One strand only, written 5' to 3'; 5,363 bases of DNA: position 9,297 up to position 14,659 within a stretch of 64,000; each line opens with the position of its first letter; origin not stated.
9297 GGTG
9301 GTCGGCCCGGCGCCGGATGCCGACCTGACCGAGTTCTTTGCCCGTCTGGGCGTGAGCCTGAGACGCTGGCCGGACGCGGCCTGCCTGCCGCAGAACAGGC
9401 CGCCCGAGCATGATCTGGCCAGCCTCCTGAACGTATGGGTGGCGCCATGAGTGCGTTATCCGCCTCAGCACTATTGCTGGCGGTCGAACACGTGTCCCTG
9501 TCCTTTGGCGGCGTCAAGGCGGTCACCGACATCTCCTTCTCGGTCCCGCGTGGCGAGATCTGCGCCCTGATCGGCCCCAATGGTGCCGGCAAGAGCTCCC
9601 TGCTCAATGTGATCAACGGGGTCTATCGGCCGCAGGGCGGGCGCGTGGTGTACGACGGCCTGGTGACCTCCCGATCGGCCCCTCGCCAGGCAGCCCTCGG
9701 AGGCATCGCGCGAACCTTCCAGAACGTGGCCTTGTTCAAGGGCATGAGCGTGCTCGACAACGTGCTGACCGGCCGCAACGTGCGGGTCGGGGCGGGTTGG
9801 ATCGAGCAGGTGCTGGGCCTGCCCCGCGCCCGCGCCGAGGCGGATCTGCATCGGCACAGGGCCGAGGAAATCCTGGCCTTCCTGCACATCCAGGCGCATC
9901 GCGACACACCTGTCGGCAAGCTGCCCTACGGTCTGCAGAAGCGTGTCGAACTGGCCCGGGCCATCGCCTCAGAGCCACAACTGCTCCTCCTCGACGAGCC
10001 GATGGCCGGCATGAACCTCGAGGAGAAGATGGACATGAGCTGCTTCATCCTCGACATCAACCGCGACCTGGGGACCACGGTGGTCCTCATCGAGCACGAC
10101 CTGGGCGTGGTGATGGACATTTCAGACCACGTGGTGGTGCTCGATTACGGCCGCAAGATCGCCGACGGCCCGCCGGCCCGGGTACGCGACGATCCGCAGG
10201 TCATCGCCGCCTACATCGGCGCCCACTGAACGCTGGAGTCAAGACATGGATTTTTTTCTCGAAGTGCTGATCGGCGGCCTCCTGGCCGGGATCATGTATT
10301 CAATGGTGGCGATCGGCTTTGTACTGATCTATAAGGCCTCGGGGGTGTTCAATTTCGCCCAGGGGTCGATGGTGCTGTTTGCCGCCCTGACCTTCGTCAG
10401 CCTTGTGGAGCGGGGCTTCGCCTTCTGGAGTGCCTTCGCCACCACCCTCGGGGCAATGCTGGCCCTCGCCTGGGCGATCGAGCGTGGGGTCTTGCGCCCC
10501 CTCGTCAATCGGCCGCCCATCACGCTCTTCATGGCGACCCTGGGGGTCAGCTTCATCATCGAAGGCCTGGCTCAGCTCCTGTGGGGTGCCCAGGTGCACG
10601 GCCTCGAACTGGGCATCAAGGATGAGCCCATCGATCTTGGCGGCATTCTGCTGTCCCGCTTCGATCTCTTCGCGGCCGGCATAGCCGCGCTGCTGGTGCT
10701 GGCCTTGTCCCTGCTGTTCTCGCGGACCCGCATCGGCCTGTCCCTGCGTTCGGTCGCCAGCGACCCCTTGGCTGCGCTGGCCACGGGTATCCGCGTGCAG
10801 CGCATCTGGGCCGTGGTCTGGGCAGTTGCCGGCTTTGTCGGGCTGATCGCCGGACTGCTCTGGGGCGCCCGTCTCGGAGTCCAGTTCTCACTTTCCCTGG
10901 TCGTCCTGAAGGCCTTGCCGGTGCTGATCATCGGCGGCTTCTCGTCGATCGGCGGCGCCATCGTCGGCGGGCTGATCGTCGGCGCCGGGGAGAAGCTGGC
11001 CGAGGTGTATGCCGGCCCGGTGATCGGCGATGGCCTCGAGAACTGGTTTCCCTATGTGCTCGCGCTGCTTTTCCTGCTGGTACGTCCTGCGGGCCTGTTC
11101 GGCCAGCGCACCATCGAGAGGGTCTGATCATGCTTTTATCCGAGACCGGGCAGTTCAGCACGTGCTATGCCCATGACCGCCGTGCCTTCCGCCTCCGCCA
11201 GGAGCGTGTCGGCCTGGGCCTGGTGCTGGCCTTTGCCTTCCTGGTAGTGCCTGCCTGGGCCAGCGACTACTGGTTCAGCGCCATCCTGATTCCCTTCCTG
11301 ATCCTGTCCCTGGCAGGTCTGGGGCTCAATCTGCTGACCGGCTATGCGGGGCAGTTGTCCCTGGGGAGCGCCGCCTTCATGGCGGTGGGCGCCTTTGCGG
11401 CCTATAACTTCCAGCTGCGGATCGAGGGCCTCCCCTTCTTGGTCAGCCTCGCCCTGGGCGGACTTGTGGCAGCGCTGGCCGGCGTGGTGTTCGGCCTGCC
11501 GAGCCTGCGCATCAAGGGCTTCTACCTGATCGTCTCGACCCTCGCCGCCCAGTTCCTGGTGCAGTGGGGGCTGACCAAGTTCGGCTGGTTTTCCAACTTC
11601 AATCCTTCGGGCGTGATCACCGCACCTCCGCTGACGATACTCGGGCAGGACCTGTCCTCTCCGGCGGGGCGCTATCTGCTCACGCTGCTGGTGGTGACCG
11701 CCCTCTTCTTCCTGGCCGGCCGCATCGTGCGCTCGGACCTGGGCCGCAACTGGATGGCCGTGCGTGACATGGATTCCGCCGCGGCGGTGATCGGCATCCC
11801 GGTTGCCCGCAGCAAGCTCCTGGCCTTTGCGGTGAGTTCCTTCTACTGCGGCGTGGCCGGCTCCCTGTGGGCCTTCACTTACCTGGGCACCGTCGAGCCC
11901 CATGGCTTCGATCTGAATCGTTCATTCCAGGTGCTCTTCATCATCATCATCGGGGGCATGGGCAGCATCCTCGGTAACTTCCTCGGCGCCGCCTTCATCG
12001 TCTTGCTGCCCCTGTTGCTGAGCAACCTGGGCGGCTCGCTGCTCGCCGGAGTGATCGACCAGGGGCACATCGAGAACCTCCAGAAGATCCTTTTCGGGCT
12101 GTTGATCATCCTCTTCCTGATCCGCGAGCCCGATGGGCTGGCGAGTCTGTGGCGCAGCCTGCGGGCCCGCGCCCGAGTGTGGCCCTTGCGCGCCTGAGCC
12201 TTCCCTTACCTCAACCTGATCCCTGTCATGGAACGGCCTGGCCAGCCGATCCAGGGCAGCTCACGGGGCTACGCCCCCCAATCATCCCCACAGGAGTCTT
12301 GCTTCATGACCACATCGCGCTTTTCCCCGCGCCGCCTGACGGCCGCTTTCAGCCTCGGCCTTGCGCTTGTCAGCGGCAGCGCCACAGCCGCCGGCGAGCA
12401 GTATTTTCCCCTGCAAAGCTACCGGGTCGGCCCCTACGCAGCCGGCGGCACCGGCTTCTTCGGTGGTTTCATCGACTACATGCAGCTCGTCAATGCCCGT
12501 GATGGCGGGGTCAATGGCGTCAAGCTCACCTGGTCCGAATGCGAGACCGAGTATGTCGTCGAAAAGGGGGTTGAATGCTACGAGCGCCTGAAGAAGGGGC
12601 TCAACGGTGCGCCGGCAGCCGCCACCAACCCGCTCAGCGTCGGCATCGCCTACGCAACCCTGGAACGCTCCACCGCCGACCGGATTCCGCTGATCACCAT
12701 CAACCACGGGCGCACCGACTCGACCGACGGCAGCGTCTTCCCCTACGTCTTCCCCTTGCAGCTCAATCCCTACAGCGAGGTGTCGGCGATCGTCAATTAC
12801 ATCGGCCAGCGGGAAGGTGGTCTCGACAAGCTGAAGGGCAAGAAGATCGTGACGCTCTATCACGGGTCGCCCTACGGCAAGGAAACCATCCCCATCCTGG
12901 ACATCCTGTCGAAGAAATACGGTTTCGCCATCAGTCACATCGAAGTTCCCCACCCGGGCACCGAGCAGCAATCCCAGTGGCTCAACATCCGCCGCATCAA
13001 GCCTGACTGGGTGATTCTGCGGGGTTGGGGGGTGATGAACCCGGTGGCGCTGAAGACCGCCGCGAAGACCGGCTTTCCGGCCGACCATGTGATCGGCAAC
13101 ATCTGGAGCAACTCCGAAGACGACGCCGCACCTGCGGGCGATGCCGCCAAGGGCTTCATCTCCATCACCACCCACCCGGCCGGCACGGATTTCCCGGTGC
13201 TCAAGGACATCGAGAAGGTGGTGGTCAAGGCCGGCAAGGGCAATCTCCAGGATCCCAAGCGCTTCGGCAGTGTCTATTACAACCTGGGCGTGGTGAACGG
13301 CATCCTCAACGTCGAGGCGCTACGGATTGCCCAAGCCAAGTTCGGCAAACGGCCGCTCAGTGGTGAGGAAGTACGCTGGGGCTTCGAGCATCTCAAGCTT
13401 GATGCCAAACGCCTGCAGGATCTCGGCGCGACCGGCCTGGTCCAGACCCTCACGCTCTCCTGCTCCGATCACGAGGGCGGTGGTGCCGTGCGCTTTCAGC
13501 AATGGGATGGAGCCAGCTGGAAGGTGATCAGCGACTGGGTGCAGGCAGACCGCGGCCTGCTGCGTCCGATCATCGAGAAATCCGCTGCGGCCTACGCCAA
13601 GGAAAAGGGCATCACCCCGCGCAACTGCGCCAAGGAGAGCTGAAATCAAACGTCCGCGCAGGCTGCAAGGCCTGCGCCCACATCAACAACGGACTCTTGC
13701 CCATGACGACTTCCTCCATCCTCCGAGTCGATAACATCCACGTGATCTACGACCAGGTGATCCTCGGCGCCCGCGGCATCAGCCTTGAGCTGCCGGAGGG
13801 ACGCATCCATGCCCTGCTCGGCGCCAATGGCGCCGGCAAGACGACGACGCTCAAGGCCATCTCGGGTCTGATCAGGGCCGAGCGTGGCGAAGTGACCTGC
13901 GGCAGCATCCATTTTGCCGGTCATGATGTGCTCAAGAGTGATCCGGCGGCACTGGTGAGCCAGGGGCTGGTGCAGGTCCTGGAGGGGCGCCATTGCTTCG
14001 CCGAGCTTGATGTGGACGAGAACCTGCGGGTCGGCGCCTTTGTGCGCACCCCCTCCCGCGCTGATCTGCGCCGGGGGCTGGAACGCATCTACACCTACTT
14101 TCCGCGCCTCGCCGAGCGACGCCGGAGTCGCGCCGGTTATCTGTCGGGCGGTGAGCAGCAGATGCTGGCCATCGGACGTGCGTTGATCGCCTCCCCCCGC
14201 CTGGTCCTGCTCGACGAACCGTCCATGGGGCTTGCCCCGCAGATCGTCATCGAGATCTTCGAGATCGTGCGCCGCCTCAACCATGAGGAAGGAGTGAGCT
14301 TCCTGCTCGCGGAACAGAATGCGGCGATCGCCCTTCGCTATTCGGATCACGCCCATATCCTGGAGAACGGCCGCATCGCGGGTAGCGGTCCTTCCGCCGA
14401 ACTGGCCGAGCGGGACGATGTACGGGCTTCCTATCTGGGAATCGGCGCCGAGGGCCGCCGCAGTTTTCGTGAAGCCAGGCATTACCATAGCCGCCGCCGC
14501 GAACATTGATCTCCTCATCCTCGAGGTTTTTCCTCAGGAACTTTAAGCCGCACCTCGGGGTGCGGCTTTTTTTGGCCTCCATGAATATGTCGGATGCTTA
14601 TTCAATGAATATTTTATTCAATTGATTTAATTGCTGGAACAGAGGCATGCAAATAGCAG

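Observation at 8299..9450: Truncated pseudo-ligase translationally coupled to an ABC importer (operon 1)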

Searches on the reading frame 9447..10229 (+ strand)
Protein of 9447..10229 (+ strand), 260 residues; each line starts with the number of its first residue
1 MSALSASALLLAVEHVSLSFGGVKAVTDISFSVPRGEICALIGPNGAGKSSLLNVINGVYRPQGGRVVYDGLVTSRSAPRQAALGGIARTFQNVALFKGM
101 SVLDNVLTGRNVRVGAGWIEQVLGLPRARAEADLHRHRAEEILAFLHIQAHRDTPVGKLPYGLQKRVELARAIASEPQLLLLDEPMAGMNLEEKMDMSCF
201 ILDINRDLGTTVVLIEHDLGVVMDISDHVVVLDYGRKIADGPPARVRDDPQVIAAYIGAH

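Call 66: search_protein_families(library=ncbifam, proteins=[window:9447-10229:+], max_evalue=1e-10)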
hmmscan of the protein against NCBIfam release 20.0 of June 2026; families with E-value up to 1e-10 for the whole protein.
window:9447-10229:+ (260 aa): 165 families (the best 25 are shown)
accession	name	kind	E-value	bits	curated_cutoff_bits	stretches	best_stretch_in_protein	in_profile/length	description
NF008449.1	PRK11300.1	equivalog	7.9e-69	231.7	362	1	8-259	3-254/255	high-affinity branched-chain amino acid ABC transporter ATP-binding protein LivG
TIGR03411.1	urea_trans_UrtD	equivalog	3e-51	174.4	304.1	1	10-258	2-241/242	urea ABC transporter ATP-binding protein UrtD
TIGR00968.1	3a0106s01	subfamily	8e-41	140.1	342.75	1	12-251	2-223/237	sulfate ABC transporter ATP-binding protein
TIGR03265.1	PhnT2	equivalog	1.5e-39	136.2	457.7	1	10-258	4-236/353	putative 2-aminoethylphosphonate ABC transporter ATP-binding protein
NF010069.0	PRK13549.1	equivalog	1.1e-38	133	699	1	8-258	3-241/513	xylose ABC transporter ATP-binding protein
TIGR03873.1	F420-0_ABC_ATP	hypoth_equivalog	7.8e-38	130.2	372.4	1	11-255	2-232/256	putative F420-0 ABC transporter ATP-binding protein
TIGR03864.1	PQQ_ABC_ATP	hypoth_equivalog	7.4e-37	127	302.25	1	11-249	2-222/236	ABC transporter, ATP-binding subunit, PQQ-dependent alcohol dehydrogenase system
NF041861.1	YtfR_transport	equivalog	8.2e-37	126.7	850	1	10-241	1-219/492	galactofuranose ABC transporter, ATP-binding protein YtfR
NF043075.1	MMSYN1_0197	equivalog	6.6e-36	123.9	550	1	11-258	3-234/341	spermidine/putrescine ABC transporter ATP-binding protein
TIGR04406.1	LPS_export_lptB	equivalog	1.4e-35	122.8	240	1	11-259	2-235/239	LPS export ABC transporter ATP-binding protein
TIGR01188.1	drrA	subfamily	1.5e-35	123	312.45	1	20-246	3-211/302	daunorubicin resistance ABC transporter, ATP-binding protein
TIGR02315.1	ABC_phnC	equivalog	2.2e-35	122.2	266.1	1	10-249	1-236/243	phosphonate ABC transporter ATP-binding protein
NF040905.2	GguA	equivalog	4.4e-35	121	810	1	11-239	2-219/500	multiple monosaccharide ABC transporter ATP-binding protein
NF006987.0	PRK09452.1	equivalog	5.1e-35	120.9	482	1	7-258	14-249/378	spermidine/putrescine ABC transporter ATP-binding protein PotA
NF008621.0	PRK11607.1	equivalog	7.1e-35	120.5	613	1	8-252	17-243/377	putrescine ABC transporter ATP-binding subunit PotG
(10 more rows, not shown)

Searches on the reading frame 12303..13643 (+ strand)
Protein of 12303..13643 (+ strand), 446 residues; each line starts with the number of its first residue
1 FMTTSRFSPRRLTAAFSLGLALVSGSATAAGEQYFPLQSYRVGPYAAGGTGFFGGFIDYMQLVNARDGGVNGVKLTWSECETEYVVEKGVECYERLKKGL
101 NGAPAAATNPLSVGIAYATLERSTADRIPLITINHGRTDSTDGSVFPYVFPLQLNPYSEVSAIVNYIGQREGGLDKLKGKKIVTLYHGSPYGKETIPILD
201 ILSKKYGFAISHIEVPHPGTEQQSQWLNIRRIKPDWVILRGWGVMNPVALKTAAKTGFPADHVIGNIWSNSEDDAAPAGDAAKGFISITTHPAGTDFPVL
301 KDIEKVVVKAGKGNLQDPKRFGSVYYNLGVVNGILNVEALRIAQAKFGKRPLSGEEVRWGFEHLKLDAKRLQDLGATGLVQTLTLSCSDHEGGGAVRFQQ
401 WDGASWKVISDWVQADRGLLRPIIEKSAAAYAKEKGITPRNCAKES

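Call 5: search_protein_families(library=pfam, proteins=[window:12303-13643:+], max_evalue=0.01)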
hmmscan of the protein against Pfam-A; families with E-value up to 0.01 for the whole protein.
window:12303-13643:+ (446 aa): 1 family
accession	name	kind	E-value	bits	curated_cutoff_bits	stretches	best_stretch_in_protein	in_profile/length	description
PF13458.12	Peripla_BP_6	-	2.6e-35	123.2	31.7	1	41-402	10-339/343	Periplasmic binding protein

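Call 6: search_protein_families(library=ncbifam, proteins=[window:12303-13643:+], max_evalue=0.01)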
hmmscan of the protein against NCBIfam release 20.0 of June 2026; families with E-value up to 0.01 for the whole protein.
window:12303-13643:+ (446 aa): 0 families

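Call 88: search_solved_structures(query=window:12303-13643:+, max_evalue=0.00001)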
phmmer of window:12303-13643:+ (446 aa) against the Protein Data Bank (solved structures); distinct sequences matched with E-value up to 0.00001: 2.
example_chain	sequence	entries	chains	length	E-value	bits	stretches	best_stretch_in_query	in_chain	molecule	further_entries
4ru0_A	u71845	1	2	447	3.8e-174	582.9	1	14-443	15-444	Putative branched-chain amino acid ABC transporter, periplasmic branched-chain amino acid-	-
3lkb_A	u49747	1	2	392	1.6e-08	36.9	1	147-349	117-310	Probable branched-chain amino acid ABC transporter, amino acid binding protein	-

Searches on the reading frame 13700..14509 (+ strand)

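Call 66: search_protein_families(library=ncbifam, proteins=[window:13700-14509:+], max_evalue=1e-10)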
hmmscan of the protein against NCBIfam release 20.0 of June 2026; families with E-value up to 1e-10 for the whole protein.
window:13700-14509:+ (269 aa): 141 families (the best 25 are shown)
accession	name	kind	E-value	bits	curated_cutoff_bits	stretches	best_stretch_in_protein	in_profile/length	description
NF008626.0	PRK11614.1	equivalog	7.6e-59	199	441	1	6-247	4-236/237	high-affinity branched-chain amino acid ABC transporter ATP-binding protein LivF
TIGR03410.1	urea_trans_UrtE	equivalog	4.7e-57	193.1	285.8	1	8-241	1-224/230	urea ABC transporter ATP-binding subunit UrtE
TIGR04406.1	LPS_export_lptB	equivalog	7.4e-36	123.6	240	1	8-247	2-234/239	LPS export ABC transporter ATP-binding protein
TIGR01188.1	drrA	subfamily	7.8e-34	117.3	312.45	1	24-238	9-214/302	daunorubicin resistance ABC transporter, ATP-binding protein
TIGR03864.1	PQQ_ABC_ATP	hypoth_equivalog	1.9e-33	115.8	302.25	1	8-242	2-229/236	ABC transporter, ATP-binding subunit, PQQ-dependent alcohol dehydrogenase system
TIGR03411.1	urea_trans_UrtD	equivalog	1e-29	103.9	304.1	1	7-247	2-241/242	urea ABC transporter ATP-binding protein UrtD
NF008449.1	PRK11300.1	equivalog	1.7e-29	102.8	362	1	5-247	3-253/255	high-affinity branched-chain amino acid ABC transporter ATP-binding protein LivG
TIGR02315.1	ABC_phnC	equivalog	1.8e-28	99.6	266.1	1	7-238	1-236/243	phosphonate ABC transporter ATP-binding protein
TIGR02142.1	modC_ABC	equivalog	3e-28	99.1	285.05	1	27-242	16-226/353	molybdenum ABC transporter ATP-binding protein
NF047930.1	ABC_ATP_B6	equivalog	4.2e-28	98.2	670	1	9-239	4-227/510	putative B6 ABC transporter ATP-binding protein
TIGR03873.1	F420-0_ABC_ATP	hypoth_equivalog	2.5e-27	95.7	372.4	1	18-245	12-234/256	putative F420-0 ABC transporter ATP-binding protein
TIGR03258.1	PhnT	equivalog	8.1e-27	94.2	499.15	1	5-247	6-241/359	2-aminoethylphosphonate ABC transport system ATP-binding subunit PhnT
TIGR02211.1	LolD_lipo_ex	equivalog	1.3e-26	93.5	307.75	1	25-225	22-218/221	lipoprotein-releasing ABC transporter ATP-binding protein LolD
NF043075.1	MMSYN1_0197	equivalog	2.4e-25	89.2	550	1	7-235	2-220/341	spermidine/putrescine ABC transporter ATP-binding protein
TIGR02673.1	FtsE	equivalog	2.7e-25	89.3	264.85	1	7-224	1-213/214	cell division ATP-binding protein FtsE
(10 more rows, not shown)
